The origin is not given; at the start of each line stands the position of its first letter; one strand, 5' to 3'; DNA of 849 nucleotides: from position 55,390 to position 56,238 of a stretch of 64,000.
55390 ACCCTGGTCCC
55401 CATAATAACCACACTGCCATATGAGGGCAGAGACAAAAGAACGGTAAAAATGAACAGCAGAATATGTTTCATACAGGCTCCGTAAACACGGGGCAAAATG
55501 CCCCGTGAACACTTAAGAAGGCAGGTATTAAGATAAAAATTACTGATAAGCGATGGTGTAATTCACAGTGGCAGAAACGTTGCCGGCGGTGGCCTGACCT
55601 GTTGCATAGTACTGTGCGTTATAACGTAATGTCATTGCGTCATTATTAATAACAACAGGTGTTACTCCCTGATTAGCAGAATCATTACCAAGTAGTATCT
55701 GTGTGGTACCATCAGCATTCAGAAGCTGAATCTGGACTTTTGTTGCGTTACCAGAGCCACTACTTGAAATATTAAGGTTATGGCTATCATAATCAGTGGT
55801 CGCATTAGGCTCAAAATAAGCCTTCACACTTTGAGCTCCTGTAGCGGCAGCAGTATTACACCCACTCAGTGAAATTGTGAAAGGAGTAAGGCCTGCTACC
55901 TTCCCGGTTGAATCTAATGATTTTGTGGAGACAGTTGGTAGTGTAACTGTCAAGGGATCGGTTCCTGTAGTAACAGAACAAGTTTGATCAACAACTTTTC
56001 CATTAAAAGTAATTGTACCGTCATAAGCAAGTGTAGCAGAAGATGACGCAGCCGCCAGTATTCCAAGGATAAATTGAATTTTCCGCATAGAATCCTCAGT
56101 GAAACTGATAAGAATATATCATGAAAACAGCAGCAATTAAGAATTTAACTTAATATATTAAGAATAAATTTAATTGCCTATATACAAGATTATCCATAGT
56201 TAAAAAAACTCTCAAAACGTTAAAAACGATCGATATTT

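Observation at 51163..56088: Intact four-gene chaperone-usher fimbrial operon with a two-domain tip adhesin (F17/Ucl-like)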

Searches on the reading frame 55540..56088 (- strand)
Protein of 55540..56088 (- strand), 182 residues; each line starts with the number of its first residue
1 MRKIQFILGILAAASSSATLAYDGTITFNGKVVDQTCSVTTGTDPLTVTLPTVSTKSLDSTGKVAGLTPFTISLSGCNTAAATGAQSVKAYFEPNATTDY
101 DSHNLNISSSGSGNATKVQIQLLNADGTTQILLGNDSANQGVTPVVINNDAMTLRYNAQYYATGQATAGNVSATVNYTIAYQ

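Call 4: search_protein_families(proteins=[window:55540-56088:-], library=ncbifam, max_evalue=0.01)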
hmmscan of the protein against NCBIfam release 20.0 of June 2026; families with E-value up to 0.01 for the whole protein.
window:55540-56088:- (182 aa): 22 families
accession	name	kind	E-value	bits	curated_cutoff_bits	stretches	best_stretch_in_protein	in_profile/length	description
NF052362.1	FimF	equivalog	3.5e-24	85.3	200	1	1-182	1-175/175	type 1 fimbrial adaptor subunit FimF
NF011734.0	PRK15187.1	equivalog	1.1e-16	61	247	1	8-181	16-179/180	fimbrial protein BcfA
NF052361.1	FimI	equivalog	1.2e-15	57.7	300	1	10-182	15-179/179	type 1 fimbrial minor subunit FimI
NF007276.0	PRK09733.1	equivalog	9e-14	51.7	189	1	22-182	26-183/183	fimbrial-like protein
NF011756.0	PRK15209.1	equivalog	1.5e-13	50.6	221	1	1-182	1-174/174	long polar fimbrial major subunit LpfA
NF011752.0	PRK15205.1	equivalog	2e-13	50.6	169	1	11-182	17-176/176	long polar fimbrial protein LpfE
NF011738.0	PRK15191.1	equivalog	4.2e-13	49.5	238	1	4-181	5-171/172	fimbrial protein BcfF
NF011817.0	PRK15289.1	equivalog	6.1e-13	49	203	1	16-182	18-189/190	chaperone-usher fimbrial major subunit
NF011824.1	PRK15296.1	equivalog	9.6e-13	48.4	400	1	5-182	6-181/181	fimbrial protein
NF011741.1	PRK15194.1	equivalog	1.3e-12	48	140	1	6-181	15-184/185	type 1 fimbrial major subunit FimA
NF007402.0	PRK09934.1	equivalog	1.8e-12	47.3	168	1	6-181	6-170/171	fimbria assembly protein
NF011835.0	PRK15307.1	equivalog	1.1e-11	44.7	259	1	6-182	11-201/201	major fimbrial protein StkA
NF052363.1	FimG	equivalog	1.8e-11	44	220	1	4-181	6-166/166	type 1 fimbrial minor subunit FimG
NF011757.0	PRK15210.1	equivalog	1.6e-09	38.2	241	1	18-181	29-193/194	fimbrial protein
NF011747.0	PRK15200.1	equivalog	1.5e-08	34.3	210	1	12-181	15-176/177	type 1 fimbrial protein subunit FimI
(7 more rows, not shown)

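Call 14: list_cluster_members(proteins=[window:55540-56088:-, window:51163-52197:-, window:54750-55472:-, window:52199-54667:-])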
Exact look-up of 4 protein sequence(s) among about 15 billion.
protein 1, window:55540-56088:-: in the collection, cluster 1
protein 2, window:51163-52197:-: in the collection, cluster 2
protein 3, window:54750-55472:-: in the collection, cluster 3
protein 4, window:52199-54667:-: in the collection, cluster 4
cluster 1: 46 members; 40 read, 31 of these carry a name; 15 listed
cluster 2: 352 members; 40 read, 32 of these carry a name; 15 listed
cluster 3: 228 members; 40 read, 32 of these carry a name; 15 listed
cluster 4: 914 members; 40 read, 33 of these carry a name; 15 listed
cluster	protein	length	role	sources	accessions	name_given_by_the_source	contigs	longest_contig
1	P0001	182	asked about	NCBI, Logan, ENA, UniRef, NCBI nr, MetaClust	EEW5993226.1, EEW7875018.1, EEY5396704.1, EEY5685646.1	F17A fimbrial adhesin [Escherichia coli] | F17A fimbrial adhesin n=2 Tax=Escherichia coli TaxID=562 RepID=UPI0005116D74 | status=active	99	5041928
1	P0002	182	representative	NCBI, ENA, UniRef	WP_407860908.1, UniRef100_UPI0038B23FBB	F17A fimbrial adhesin [Escherichia coli] | F17A fimbrial adhesin n=1 Tax=Escherichia coli TaxID=562 RepID=UPI0038B23FBB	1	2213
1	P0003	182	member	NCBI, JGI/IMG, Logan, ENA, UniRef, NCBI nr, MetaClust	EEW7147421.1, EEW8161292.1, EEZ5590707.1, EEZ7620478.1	TPA: F17A fimbrial adhesin [Escherichia coli] | F17A fimbrial adhesin n=1 Tax=Escherichia coli TaxID=562 RepID=A0A6G4PJV2_ECOLX | F17A fimbrial adhesin [Escherichia coli]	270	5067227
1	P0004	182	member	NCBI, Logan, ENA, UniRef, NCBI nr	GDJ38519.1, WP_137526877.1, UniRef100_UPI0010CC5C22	F17-like fimbrial subunit [Escherichia coli] | F17A fimbrial adhesin n=1 Tax=Escherichia coli TaxID=562 RepID=UPI0010CC5C22 | F17A fimbrial adhesin [Escherichia coli]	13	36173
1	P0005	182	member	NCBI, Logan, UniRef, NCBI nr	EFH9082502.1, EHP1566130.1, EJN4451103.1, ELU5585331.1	F17A fimbrial adhesin [Escherichia coli] | F17A fimbrial adhesin n=1 Tax=Escherichia coli TaxID=562 RepID=UPI000BE8E76D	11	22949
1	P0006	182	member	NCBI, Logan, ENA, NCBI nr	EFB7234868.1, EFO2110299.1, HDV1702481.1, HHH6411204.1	F17 fimbrial protein [Escherichia coli] | F17A fimbrial adhesin [Escherichia coli]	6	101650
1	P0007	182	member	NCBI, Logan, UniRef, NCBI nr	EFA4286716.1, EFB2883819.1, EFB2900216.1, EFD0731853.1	F17A fimbrial adhesin [Escherichia coli O36] | F17 major fimbrial subunit n=1 Tax=Escherichia coli Vir68 TaxID=563770 RepID=C5ZZF2_ECOLX | F17A fimbrial adhesin [Escherichia coli]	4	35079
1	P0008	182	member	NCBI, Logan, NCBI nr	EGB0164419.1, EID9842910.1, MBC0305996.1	F17A fimbrial adhesin [Escherichia coli]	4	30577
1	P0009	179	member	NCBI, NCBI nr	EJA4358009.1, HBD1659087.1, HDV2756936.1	F17A fimbrial adhesin [Escherichia coli]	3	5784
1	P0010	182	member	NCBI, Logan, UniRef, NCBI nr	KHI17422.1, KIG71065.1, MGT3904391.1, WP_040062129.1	F17A fimbrial adhesin [Escherichia coli] | F17A fimbrial adhesin n=1 Tax=Escherichia coli TaxID=562 RepID=UPI0005443E70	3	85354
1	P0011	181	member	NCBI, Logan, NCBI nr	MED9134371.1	F17A fimbrial adhesin [Escherichia coli]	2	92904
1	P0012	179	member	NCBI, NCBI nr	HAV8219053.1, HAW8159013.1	TPA: F17A fimbrial adhesin, partial [Escherichia coli] | F17A fimbrial adhesin [Escherichia coli]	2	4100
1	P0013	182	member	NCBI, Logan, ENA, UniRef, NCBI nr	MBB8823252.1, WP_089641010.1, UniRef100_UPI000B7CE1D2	F17A fimbrial adhesin [Escherichia coli] | F17A fimbrial adhesin n=1 Tax=Escherichia coli TaxID=562 RepID=UPI000B7CE1D2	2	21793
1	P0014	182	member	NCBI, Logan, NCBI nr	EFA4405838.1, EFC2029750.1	F17A fimbrial adhesin [Escherichia coli] | F17 fimbrial protein [Escherichia coli]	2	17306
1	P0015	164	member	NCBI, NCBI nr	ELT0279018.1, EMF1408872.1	F17A fimbrial adhesin, partial [Escherichia coli] | F17A fimbrial adhesin [Escherichia coli]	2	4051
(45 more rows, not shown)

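Call 38: search_solved_structures(query=window:55540-56088:-, max_evalue=0.001)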
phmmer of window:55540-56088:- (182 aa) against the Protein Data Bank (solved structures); distinct sequences matched with E-value up to 0.001: 24.
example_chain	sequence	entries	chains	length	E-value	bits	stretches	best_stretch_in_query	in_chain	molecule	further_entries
10ss_a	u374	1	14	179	2.8e-30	108.8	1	1-181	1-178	Ferrous iron transporter B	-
9iug_A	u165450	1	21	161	1.3e-17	67.6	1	18-182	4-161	FimA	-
5lp9_A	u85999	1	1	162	3.2e-16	63.1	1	19-182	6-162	Major type 1 subunit fimbrin (Pilin)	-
6y7s_A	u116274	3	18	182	6.1e-16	62.2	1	12-182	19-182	Type-1 fimbrial protein, A chain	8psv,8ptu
2n7h_A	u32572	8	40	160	1.6e-15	60.8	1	18-182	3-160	FimA | Type-1 fimbrial protein, A chain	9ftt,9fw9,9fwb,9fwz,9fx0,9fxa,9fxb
2m5g_A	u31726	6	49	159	2.4e-15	60.3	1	18-182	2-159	Type-1 fimbrial protein, A chain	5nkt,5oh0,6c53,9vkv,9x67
2jty_A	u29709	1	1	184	4.6e-15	59.3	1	18-182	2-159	Type-1 fimbrial protein, A chain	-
3sqb_B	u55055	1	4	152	1.4e-13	54.5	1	29-182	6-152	Type-1 fimbrial protein, A chain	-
6swh_C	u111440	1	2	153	1.4e-13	54.5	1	29-182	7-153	Type-1 fimbrial protein, A chain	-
6r74_A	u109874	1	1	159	2.9e-11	47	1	33-182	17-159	Type-1 fimbrial protein, A chain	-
4dwh_B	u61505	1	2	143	3.1e-11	46.9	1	35-182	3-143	Type-1 fimbrial protein, A chain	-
6r7e_A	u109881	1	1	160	4.2e-11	46.4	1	34-182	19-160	FimA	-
6s09_F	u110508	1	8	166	8.4e-11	45.5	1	36-182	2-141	FimA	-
6e14_F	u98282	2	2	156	1.2e-10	44.9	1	21-182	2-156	Protein FimF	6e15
6erj_B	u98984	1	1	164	3.7e-10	43.4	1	22-181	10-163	Type-1 fimbrial protein, a chain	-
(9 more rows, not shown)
